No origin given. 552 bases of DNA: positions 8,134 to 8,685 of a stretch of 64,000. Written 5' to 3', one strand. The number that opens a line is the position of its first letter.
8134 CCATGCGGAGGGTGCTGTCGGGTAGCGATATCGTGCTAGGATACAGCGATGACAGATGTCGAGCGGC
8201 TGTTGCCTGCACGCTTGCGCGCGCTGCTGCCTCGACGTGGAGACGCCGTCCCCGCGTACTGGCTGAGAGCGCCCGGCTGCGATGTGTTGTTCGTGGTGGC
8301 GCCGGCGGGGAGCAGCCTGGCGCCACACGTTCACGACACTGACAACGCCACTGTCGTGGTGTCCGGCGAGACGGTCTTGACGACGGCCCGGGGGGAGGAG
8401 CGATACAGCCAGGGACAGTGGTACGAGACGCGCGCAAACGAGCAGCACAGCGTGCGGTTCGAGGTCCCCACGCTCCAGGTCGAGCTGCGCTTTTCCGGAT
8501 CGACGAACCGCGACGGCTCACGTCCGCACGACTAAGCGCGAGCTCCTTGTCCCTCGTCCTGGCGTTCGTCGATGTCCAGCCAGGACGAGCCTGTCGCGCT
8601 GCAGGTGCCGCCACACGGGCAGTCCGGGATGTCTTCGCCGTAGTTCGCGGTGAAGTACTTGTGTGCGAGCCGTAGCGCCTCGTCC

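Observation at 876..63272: One 17-bp inverted repeat (RTATCG-N5-CGATAY) precedes almost every transcription unit: a candidate 60-kb single-regulator regulon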

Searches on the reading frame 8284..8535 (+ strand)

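Call 15: search_protein_families(library=pfam, proteins=[window:8284-8535:+], max_evalue=0.001)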
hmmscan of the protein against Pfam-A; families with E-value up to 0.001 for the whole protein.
window:8284-8535:+ (83 aa): 2 families
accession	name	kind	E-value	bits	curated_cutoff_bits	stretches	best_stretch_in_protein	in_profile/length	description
PF07883.17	Cupin_2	-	3.4e-07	30.3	27.2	1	2-60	2-59/70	Cupin domain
PF12973.13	Cupin_7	-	0.00058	20.1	27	1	3-60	37-91/105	ChrR Cupin-like domain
